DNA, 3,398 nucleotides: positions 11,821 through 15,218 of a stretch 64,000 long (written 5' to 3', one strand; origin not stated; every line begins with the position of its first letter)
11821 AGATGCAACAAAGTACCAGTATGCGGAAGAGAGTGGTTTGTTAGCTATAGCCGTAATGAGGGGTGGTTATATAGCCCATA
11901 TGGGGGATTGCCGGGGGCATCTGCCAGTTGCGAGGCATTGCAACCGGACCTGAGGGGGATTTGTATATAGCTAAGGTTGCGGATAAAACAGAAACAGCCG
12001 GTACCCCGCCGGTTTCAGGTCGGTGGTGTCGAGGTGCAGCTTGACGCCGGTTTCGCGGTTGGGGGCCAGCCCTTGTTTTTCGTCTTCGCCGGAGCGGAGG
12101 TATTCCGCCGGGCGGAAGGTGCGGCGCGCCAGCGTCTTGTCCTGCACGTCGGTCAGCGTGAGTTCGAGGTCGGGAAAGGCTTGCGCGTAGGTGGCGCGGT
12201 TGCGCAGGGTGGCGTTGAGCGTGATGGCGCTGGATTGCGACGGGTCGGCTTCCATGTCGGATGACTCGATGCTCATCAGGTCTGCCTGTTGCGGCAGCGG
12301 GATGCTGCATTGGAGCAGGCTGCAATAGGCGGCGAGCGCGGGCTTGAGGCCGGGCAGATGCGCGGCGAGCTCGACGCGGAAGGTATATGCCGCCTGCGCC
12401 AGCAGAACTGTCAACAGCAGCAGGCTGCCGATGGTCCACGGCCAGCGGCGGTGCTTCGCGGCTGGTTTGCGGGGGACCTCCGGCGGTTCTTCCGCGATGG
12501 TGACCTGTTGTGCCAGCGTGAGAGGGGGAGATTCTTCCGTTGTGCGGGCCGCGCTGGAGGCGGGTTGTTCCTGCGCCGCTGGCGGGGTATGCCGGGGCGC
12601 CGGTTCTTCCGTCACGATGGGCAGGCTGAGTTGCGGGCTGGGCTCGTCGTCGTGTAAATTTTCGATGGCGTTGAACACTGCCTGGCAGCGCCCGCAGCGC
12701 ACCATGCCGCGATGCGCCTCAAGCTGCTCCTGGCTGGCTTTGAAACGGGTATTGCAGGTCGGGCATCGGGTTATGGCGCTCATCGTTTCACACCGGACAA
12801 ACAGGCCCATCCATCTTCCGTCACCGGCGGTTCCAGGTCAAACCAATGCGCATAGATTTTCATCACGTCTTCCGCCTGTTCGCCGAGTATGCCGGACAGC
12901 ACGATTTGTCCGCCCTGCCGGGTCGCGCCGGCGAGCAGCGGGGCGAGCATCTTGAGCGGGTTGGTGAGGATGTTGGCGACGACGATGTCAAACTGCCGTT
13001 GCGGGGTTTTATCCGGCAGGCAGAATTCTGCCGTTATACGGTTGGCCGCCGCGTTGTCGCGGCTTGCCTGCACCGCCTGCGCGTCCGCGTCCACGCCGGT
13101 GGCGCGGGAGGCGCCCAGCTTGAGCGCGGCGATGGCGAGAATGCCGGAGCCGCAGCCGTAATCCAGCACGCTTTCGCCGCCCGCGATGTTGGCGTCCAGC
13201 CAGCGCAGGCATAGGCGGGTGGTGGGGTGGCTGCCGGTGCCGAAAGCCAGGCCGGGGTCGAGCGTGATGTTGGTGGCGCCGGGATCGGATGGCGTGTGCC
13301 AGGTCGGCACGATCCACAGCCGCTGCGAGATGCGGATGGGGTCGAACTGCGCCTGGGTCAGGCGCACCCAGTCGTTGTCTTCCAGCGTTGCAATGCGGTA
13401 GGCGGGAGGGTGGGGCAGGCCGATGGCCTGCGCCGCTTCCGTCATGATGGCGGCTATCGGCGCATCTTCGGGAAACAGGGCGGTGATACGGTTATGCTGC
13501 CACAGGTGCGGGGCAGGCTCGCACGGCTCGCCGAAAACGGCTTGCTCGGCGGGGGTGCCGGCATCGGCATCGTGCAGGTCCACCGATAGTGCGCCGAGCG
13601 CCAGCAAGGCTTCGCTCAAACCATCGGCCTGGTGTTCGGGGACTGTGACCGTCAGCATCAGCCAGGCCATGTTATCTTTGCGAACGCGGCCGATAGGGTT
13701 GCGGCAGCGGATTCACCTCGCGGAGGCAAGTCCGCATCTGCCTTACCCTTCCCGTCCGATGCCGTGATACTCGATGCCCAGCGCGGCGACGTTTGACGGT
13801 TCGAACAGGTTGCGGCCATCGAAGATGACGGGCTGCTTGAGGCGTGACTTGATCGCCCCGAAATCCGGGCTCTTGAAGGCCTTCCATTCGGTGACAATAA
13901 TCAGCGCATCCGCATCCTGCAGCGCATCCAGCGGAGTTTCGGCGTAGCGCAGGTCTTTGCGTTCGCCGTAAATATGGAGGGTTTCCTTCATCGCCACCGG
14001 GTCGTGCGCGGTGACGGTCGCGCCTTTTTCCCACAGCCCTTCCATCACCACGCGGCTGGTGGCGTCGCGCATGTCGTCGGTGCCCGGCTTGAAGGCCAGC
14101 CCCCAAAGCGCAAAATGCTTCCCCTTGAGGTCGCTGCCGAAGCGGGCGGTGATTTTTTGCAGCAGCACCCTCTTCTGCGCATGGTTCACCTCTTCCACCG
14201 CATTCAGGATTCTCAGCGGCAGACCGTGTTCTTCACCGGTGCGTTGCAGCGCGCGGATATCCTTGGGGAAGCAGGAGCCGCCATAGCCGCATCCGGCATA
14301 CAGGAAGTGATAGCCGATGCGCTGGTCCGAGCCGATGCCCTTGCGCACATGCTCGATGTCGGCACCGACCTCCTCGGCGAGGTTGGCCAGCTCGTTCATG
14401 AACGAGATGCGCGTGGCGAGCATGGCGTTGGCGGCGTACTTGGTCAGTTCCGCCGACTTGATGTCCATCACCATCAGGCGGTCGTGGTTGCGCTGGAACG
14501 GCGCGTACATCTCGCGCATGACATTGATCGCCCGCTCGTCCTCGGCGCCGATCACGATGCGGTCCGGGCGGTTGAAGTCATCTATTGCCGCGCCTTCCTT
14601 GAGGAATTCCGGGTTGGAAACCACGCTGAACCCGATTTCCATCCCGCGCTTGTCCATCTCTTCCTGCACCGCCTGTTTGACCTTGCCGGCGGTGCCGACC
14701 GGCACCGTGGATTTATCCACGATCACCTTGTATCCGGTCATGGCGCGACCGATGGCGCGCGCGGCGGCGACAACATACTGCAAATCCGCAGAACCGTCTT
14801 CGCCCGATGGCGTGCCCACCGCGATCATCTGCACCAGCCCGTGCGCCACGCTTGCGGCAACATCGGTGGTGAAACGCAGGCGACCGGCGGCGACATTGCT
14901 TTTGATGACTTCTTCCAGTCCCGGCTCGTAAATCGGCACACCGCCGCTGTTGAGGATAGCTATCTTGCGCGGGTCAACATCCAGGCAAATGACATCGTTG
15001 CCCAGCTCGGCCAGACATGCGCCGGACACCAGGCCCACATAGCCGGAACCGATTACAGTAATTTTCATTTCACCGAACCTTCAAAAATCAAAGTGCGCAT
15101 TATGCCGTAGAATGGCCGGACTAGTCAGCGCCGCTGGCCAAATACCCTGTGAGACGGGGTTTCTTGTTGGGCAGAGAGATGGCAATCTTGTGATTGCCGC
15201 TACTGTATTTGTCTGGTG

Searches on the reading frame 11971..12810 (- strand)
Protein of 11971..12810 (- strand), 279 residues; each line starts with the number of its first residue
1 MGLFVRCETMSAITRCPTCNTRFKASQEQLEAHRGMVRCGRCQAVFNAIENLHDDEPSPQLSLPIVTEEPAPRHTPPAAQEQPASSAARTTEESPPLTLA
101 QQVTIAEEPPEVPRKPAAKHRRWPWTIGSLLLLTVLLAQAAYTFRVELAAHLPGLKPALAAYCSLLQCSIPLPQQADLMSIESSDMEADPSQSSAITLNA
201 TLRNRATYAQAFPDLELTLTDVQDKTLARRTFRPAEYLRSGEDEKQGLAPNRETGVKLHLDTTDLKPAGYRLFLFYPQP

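Call 54: search_protein_families(library=pfam, proteins=[window:11971-12810:-], max_evalue=0.001)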
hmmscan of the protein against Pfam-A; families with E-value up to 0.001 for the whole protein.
window:11971-12810:- (279 aa): 3 families
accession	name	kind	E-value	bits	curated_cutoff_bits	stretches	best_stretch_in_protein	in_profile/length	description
PF11906.13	DUF3426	-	9.4e-47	159.2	27.7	1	129-272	2-145/147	Protein of unknown function (DUF3426)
PF13719.11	Zn_ribbon_5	-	1.9e-10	40.7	29.3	1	13-48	2-37/37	zinc-ribbon domain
PF13717.11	Zn_ribbon_4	-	5.6e-10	39.4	30.3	1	13-47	2-36/36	zinc-ribbon domain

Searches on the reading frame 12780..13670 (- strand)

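Call 54: search_protein_families(library=pfam, proteins=[window:12780-13670:-], max_evalue=0.001)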
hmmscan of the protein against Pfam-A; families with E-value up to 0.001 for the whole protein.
window:12780-13670:- (296 aa): 8 families
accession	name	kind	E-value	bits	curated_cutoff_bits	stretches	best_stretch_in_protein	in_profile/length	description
PF06325.19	PrmA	-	4e-90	302.8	22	1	3-295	2-295/296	Ribosomal protein L11 methyltransferase (PrmA)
PF05175.20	MTS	-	3.2e-11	43.6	23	1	150-233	19-105/170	Methyltransferase small domain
PF13649.12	Methyltransf_25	-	6.1e-09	36.9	27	1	168-233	1-71/97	Methyltransferase domain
PF13847.12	Methyltransf_31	-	1.2e-08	35.1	27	1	164-242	3-90/145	Methyltransferase domain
PF13489.12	Methyltransf_23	-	1.1e-07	32.2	27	1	162-240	20-95/164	Methyltransferase domain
PF08241.18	Methyltransf_11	-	1e-06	29.7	21.2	1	169-250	1-84/95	Methyltransferase domain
PF08242.18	Methyltransf_12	-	2.5e-06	28.6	30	1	169-244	1-83/98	Methyltransferase domain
PF03602.21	Cons_hypoth95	-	4.7e-05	23.6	24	1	157-213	35-90/182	Conserved hypothetical protein 95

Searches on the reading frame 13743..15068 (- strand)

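Call 54: search_protein_families(library=pfam, proteins=[window:13743-15068:-], max_evalue=0.001)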
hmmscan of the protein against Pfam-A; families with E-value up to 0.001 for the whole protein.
window:13743-15068:- (441 aa): 6 families
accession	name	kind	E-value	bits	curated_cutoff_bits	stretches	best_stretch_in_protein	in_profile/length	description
PF03721.20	UDPG_MGDP_dh_N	-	1.2e-64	217.8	27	1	1-186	1-186/187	UDP-glucose/GDP-mannose dehydrogenase family, NAD binding domain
PF00984.24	UDPG_MGDP_dh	-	1.3e-38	131.4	25.4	1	204-296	1-93/94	UDP-glucose/GDP-mannose dehydrogenase family, central domain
PF03720.21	UDPG_MGDP_dh_C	-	2.9e-30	105.1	30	1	320-423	1-102/103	UDP-glucose/GDP-mannose dehydrogenase family, UDP binding domain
PF02558.23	ApbA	-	6.8e-05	23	22.2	1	3-58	1-55/150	Ketopantoate reductase PanE/ApbA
PF14833.11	NAD_binding_11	-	0.00039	21.1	30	0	206-243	3-40/122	NAD-binding of NADP-dependent 3-hydroxyisobutyrate dehydrogenase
PF00070.33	Pyr_redox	-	0.00062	20.7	22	0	2-31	1-30/82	Pyridine nucleotide-disulphide oxidoreductase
